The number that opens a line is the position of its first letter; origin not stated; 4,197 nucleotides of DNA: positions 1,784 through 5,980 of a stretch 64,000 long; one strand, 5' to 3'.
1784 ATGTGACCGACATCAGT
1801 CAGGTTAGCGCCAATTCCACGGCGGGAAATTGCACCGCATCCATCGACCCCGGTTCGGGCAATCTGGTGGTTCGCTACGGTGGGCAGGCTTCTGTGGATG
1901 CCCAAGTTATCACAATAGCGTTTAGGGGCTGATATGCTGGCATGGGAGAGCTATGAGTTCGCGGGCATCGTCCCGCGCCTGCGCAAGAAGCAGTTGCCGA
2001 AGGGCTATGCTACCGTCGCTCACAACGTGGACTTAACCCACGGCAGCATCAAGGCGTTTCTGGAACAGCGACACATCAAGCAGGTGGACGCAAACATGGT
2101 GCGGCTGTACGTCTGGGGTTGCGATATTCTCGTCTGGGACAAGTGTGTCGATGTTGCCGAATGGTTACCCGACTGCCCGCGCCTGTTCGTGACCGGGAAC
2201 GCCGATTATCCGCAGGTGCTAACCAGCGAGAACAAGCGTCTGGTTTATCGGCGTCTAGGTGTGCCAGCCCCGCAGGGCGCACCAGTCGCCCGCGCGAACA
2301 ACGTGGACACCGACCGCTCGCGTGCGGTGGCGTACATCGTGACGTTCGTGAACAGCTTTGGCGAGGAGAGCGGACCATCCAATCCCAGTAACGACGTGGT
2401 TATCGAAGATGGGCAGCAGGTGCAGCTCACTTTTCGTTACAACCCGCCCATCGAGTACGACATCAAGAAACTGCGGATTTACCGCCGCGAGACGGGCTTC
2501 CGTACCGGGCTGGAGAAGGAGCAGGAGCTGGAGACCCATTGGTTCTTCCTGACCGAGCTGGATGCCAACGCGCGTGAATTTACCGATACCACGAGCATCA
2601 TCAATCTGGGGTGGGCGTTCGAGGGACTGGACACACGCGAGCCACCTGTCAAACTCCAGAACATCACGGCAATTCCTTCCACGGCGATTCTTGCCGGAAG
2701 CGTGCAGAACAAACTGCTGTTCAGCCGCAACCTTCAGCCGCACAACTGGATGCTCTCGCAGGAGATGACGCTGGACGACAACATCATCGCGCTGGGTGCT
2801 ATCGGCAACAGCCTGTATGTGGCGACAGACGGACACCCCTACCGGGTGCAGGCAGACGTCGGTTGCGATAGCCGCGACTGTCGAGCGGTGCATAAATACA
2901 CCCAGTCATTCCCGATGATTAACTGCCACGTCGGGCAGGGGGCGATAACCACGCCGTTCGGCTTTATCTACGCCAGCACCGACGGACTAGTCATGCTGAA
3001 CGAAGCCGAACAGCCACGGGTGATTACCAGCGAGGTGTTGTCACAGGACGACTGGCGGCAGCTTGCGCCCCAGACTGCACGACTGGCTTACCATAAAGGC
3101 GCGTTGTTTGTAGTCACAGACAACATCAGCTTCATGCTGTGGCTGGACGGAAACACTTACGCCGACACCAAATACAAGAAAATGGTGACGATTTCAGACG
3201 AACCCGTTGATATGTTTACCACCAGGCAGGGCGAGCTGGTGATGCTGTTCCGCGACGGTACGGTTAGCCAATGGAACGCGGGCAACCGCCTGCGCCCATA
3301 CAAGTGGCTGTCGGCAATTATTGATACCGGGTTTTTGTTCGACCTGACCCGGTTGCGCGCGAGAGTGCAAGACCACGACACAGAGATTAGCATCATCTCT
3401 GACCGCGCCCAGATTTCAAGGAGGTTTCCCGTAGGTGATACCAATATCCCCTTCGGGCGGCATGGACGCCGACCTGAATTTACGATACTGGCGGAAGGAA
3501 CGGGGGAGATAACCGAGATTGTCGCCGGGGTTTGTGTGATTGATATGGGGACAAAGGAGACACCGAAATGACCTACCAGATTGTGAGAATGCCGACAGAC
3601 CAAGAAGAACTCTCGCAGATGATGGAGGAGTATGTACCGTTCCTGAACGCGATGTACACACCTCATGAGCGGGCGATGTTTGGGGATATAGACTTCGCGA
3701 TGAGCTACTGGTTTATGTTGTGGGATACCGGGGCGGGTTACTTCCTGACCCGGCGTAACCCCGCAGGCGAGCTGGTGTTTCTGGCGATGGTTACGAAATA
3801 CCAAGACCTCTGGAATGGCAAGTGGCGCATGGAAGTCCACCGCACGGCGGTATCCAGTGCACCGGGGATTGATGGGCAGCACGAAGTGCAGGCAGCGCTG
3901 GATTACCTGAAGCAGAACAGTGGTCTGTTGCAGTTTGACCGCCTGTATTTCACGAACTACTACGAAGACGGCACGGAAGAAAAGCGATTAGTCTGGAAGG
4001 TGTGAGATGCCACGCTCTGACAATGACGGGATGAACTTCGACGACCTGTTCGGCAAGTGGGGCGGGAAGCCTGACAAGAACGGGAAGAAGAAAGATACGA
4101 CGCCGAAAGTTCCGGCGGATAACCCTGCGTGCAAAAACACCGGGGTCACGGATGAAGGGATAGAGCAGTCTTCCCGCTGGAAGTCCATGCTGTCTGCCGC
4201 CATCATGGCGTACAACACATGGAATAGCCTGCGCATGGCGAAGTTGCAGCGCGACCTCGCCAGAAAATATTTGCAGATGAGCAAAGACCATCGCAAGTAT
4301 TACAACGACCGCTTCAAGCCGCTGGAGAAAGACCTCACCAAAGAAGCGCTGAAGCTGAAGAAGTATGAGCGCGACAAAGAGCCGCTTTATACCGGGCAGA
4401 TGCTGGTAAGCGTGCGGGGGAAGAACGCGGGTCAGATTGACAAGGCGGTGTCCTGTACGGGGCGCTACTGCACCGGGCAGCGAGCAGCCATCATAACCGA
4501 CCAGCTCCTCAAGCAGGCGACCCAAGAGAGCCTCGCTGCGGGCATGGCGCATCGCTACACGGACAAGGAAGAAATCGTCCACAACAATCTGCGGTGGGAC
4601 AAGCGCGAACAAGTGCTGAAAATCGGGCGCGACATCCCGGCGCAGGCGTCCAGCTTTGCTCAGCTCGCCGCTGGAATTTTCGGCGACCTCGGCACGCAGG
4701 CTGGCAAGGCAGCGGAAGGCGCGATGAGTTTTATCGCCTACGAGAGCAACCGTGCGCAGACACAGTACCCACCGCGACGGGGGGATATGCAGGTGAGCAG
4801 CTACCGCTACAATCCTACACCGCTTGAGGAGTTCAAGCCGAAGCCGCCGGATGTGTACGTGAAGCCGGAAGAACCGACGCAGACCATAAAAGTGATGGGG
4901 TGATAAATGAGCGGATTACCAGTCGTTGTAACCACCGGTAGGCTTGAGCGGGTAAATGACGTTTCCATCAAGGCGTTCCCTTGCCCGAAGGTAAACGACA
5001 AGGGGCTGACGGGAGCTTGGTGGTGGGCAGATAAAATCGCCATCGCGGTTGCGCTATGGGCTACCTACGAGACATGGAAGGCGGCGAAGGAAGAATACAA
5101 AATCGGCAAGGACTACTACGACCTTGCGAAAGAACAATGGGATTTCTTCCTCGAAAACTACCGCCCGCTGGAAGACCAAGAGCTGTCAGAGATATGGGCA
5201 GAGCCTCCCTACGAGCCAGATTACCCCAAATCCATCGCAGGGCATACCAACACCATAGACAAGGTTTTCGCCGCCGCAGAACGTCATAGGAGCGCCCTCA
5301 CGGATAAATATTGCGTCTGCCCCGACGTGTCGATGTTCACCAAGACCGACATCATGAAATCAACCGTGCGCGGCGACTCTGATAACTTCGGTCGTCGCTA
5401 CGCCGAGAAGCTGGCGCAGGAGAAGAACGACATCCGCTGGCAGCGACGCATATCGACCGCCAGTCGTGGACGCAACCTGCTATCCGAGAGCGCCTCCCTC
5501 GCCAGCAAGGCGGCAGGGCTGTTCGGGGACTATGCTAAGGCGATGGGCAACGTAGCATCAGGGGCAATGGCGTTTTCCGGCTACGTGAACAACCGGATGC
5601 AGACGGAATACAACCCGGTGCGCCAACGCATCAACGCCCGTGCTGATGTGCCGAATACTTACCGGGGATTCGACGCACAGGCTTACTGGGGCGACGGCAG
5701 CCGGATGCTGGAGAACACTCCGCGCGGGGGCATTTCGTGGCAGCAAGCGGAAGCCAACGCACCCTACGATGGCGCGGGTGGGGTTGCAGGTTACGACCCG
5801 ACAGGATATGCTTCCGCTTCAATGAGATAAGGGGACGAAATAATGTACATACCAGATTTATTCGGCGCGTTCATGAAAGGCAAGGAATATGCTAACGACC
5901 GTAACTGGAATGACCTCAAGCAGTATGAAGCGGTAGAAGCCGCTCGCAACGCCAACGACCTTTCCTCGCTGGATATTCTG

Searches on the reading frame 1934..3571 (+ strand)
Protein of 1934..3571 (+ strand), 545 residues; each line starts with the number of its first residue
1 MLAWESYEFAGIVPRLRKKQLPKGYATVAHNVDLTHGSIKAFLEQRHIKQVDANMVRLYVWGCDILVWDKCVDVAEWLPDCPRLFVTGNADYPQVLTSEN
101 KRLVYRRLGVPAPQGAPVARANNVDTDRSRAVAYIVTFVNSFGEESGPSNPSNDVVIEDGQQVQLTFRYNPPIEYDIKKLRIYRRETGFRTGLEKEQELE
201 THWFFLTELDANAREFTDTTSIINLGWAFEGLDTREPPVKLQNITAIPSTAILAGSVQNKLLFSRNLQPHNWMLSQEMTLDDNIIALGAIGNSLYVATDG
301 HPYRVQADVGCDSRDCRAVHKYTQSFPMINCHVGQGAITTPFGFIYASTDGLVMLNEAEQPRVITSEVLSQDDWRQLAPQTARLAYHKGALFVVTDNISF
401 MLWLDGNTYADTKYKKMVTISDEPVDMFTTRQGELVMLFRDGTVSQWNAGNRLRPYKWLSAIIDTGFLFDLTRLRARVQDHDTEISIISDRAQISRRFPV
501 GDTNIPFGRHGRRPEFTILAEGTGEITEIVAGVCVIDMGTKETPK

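Call 10: search_protein_families(library=phrogs, proteins=[window:1934-3571:+], max_evalue=0.001)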
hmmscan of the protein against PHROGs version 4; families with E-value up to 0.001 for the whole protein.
window:1934-3571:+ (545 aa): 2 families
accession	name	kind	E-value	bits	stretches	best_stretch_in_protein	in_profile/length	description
phrog_511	-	head and packaging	4.9e-83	280.9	1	8-531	326-851/862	internal virion protein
phrog_17680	-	unknown function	4.6e-27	96.3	1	8-308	8-316/356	-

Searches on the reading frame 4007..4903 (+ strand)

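Call 10: search_protein_families(library=phrogs, proteins=[window:4007-4903:+], max_evalue=0.001)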
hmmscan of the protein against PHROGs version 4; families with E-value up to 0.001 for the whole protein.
window:4007-4903:+ (298 aa): 1 family
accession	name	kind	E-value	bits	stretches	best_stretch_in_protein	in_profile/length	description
phrog_37635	-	unknown function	1.4e-25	91.1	1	44-263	25-244/348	-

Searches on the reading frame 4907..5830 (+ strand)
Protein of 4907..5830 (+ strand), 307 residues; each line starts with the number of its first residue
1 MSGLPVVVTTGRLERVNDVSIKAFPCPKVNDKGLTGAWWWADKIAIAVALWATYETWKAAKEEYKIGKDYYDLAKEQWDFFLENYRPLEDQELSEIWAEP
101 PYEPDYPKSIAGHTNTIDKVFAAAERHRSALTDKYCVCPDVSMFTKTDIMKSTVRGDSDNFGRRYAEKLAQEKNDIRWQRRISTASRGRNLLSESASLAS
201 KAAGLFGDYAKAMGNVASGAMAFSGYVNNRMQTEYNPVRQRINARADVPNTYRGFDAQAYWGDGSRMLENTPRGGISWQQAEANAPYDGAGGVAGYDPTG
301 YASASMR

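Call 10: search_protein_families(library=phrogs, proteins=[window:4907-5830:+], max_evalue=0.001)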
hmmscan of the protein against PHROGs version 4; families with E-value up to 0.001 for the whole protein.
window:4907-5830:+ (307 aa): 1 family
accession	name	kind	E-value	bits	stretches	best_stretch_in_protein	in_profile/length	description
phrog_37635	-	unknown function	4.5e-18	66.5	1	29-222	28-224/348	-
